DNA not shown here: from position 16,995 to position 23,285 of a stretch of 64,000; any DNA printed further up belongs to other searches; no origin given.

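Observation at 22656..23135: MerR/excisionase-type HTH fused, via a Pro-rich linker and one TM helix, to the giant extracellular protein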

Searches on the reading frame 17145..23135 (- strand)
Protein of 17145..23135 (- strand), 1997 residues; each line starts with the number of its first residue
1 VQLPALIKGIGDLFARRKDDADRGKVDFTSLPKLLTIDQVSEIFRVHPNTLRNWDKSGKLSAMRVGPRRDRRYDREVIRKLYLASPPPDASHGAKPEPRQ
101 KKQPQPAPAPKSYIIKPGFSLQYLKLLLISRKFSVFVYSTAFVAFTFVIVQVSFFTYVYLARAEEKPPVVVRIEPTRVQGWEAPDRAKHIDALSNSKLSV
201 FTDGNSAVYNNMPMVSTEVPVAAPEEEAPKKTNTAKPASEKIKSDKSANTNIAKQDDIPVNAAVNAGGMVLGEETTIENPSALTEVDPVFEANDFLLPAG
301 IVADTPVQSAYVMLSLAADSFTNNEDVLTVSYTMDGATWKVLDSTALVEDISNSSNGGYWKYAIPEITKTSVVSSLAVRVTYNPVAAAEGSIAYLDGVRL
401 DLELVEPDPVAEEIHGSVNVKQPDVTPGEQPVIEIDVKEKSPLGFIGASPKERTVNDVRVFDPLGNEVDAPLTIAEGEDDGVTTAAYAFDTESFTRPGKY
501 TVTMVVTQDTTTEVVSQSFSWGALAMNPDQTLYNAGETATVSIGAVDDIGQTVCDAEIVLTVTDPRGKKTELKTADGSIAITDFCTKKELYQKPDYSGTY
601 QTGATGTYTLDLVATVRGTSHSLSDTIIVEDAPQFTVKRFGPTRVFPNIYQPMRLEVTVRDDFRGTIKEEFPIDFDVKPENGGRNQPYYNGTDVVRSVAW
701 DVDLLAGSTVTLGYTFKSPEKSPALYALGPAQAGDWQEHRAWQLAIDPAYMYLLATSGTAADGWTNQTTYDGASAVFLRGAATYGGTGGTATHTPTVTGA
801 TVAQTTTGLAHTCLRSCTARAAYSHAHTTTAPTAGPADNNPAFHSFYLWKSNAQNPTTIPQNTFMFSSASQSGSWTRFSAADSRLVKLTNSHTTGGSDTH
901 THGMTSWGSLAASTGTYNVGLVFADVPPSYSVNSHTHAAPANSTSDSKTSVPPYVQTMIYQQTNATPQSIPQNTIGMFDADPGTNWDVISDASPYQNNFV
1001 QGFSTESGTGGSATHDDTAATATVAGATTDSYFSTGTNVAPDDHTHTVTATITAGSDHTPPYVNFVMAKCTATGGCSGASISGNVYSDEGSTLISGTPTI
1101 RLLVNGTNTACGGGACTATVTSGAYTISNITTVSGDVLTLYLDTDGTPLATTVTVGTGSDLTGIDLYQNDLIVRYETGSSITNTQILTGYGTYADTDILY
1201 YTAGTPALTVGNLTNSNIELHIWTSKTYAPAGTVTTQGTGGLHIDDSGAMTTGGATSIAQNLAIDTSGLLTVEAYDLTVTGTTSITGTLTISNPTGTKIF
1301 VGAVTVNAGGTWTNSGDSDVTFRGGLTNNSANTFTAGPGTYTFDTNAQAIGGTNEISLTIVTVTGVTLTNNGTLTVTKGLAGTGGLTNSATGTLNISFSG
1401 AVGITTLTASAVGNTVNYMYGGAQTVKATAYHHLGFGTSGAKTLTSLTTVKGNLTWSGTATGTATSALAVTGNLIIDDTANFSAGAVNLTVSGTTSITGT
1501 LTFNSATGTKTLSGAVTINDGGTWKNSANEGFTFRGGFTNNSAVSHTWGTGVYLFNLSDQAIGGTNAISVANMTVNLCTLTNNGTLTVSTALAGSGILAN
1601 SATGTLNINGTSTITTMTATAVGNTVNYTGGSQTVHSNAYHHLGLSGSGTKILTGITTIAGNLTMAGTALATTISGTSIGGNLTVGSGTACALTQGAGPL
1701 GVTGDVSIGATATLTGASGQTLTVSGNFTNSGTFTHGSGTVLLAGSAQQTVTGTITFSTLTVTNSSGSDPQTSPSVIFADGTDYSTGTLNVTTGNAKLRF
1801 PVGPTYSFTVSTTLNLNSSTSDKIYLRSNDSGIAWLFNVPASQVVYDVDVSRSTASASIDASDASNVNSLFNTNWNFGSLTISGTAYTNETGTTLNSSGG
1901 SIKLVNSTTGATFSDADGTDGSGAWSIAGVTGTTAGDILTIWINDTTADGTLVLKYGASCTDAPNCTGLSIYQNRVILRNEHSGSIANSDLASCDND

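Call 25: search_protein_families(library=pfam, proteins=[window:17145-23135:-], max_evalue=0.01)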
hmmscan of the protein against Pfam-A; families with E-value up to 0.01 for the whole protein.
window:17145-23135:- (1997 aa): 4 families
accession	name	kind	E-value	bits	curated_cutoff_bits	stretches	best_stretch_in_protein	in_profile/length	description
PF13411.12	MerR_1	-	7.1e-07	29.7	21.6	1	36-83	2-48/69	MerR HTH family regulatory protein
PF12728.13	HTH_17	-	7.6e-07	29.7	27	1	34-79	1-44/51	Helix-turn-helix domain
PF01835.25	MG2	-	9.7e-06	26.3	32.8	1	529-576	7-54/96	MG2 domain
PF00376.29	MerR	-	7e-05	23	28.2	1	36-66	1-31/38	MerR family regulatory protein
